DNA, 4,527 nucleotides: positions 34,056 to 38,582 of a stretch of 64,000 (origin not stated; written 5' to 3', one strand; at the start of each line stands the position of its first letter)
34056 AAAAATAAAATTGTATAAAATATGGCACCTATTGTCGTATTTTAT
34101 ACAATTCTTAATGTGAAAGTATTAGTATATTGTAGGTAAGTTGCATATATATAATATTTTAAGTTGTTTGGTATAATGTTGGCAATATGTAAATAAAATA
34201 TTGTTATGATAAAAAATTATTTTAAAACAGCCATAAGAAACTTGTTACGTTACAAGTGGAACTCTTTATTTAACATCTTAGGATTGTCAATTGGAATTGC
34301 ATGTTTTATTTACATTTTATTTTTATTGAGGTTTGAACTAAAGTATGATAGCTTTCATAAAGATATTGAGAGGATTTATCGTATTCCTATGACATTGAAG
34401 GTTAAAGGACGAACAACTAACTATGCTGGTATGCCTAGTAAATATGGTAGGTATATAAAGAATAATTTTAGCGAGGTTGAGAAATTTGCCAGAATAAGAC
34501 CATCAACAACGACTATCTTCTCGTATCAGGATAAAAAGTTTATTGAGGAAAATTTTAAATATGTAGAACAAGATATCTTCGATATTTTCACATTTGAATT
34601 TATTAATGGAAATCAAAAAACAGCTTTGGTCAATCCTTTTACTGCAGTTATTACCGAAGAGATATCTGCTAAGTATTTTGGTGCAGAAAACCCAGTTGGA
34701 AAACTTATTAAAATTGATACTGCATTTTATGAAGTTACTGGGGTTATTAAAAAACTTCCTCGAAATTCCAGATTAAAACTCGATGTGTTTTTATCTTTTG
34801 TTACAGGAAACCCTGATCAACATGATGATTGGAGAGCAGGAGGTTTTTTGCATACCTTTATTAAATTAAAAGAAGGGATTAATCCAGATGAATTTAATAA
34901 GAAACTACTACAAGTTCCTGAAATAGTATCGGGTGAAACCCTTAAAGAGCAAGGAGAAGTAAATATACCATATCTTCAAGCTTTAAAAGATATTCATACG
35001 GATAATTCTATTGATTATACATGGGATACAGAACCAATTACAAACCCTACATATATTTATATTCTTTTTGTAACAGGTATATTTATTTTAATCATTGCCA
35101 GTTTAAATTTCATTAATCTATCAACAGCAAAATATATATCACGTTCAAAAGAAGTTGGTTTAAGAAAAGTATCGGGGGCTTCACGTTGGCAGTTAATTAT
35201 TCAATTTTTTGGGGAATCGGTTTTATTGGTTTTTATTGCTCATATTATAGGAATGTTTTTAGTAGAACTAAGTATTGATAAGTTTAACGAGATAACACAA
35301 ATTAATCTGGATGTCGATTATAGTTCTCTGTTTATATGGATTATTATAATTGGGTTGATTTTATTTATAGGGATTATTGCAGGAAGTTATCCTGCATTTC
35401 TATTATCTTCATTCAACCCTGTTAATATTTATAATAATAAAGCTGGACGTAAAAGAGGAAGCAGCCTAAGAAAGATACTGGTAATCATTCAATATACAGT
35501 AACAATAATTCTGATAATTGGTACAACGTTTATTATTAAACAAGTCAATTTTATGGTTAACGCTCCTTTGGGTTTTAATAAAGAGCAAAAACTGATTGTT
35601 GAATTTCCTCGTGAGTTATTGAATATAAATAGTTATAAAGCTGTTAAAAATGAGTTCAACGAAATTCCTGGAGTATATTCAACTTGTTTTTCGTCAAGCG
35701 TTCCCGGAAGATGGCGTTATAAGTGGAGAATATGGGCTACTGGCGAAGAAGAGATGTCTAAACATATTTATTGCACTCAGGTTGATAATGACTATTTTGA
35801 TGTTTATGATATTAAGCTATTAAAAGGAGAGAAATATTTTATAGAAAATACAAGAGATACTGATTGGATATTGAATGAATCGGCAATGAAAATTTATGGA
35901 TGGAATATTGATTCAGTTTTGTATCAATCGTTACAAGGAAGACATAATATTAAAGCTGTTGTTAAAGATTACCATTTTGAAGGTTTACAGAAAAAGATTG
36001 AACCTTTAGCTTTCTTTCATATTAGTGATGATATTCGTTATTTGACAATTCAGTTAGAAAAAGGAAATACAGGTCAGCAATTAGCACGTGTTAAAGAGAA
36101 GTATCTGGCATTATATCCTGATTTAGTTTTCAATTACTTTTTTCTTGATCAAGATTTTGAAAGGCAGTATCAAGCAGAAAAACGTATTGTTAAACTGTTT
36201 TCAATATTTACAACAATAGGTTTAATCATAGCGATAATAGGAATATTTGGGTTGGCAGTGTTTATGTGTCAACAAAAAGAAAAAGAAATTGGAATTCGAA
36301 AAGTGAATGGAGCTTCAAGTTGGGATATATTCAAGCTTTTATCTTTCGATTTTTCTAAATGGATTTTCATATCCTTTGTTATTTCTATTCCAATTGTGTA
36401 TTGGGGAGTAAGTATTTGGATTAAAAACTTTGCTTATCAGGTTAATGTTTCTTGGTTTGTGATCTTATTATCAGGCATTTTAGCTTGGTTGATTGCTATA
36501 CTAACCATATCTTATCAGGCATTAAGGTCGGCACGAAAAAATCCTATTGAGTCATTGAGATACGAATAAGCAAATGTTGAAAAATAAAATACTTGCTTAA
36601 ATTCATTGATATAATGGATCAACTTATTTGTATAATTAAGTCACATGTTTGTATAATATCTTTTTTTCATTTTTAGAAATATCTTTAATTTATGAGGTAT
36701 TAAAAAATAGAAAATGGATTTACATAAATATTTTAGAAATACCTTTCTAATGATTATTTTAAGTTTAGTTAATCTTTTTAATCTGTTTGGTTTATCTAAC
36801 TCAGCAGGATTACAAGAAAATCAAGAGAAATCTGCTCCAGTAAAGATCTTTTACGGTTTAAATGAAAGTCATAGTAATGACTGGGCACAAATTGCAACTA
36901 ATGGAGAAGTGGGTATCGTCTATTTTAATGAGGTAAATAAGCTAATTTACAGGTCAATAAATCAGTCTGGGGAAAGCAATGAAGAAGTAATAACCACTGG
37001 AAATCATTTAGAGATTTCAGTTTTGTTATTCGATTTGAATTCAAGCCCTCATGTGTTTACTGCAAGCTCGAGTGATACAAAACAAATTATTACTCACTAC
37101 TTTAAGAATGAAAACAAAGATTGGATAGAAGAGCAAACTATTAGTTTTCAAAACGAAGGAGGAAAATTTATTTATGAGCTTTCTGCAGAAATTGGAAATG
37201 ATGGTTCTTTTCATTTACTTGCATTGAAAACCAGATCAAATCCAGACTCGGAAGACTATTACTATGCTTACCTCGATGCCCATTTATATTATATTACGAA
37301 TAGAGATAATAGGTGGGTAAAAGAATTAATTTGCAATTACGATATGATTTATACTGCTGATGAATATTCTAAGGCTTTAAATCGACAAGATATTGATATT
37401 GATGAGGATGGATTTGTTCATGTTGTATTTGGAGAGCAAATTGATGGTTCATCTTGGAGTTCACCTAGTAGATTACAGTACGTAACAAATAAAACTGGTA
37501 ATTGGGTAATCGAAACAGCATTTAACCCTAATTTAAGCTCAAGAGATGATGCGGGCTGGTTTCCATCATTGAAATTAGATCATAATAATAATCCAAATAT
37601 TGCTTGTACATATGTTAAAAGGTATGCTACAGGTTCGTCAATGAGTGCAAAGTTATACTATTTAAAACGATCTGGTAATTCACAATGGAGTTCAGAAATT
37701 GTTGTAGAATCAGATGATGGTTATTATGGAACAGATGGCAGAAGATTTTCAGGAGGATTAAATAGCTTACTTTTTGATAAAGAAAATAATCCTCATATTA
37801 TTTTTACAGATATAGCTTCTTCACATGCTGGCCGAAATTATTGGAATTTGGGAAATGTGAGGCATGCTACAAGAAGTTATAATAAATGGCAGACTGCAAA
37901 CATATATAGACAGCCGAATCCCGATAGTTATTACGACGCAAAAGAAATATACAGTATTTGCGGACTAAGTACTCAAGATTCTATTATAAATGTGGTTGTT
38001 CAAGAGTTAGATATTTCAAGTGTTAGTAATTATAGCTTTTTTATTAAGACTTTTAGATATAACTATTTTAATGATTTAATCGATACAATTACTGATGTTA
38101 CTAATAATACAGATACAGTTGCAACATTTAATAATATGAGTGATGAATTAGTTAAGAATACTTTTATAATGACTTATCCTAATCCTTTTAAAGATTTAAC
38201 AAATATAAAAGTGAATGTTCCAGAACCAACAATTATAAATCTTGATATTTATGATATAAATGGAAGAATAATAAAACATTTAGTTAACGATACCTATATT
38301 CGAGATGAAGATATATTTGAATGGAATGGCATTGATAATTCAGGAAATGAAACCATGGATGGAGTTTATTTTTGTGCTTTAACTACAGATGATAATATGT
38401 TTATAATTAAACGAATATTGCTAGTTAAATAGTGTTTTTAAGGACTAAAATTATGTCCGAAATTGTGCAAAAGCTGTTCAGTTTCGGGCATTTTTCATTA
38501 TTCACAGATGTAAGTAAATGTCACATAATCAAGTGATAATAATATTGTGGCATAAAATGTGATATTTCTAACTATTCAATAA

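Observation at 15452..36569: Four-fold tandem amplification of a complete sensor / sigma-54 activator / orphan FtsX permease cassette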

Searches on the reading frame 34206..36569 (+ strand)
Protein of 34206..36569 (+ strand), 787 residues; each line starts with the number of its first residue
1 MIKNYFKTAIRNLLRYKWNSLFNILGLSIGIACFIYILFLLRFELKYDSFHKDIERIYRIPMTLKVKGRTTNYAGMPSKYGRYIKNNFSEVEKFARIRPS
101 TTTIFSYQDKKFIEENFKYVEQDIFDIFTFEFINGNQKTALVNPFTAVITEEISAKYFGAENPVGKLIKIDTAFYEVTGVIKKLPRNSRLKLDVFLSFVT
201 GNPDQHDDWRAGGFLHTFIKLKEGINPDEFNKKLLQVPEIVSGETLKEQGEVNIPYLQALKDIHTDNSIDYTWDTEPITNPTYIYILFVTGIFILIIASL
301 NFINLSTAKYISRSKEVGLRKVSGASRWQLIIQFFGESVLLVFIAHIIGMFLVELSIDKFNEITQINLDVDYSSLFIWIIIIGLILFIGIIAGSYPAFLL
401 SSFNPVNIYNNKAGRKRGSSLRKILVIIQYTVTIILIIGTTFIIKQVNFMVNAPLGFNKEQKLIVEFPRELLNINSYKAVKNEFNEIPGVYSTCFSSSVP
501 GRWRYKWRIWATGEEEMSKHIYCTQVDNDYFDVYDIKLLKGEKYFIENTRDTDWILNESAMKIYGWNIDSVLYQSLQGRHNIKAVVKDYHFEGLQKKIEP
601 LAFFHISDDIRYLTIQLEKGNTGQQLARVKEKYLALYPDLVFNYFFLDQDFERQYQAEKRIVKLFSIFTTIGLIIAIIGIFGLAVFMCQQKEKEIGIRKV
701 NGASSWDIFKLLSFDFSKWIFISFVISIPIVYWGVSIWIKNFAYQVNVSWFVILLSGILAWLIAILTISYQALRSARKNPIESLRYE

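Call 4: search_protein_families(library=pfam, proteins=[window:34206-36569:+])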
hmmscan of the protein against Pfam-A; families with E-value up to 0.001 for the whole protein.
window:34206-36569:+ (787 aa): 2 families
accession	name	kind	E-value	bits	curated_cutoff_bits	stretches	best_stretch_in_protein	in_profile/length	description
PF02687.27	FtsX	-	2.5e-26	92.5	25.5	2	667-780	2-120/120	FtsX-like permease C-terminal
PF12704.14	MacB_PCD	-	2.8e-21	77.2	27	1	20-235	1-205/207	MacB-like periplasmic core domain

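Call 11: search_protein_families(library=ncbifam, proteins=[window:34206-36569:+], max_evalue=0.00001)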
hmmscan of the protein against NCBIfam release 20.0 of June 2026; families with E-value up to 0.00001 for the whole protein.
window:34206-36569:+ (787 aa): 3 families
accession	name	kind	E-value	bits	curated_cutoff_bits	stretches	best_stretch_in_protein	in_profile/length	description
TIGR03434.1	ADOP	subfamily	1.1e-67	228.8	622.3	1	8-787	7-803/803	ADOP family duplicated permease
NF038008.1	ABC_perm_DarB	equivalog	2.4e-41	141.5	700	1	19-771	11-770/777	darobactin export ABC transporter permease subunit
NF007826.0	PRK10535.1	equivalog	2.3e-12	46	966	1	13-408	265-644/648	macrolide ABC transporter ATP-binding protein/permease MacB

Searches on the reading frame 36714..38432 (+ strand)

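Call 4: search_protein_families(library=pfam, proteins=[window:36714-38432:+])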
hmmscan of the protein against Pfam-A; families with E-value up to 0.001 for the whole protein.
window:36714-38432:+ (572 aa): 1 family
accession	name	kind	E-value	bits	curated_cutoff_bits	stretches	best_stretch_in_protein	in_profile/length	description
PF18962.6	Por_Secre_tail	-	6.2e-07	30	27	1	488-568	2-73/75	Secretion system C-terminal sorting domain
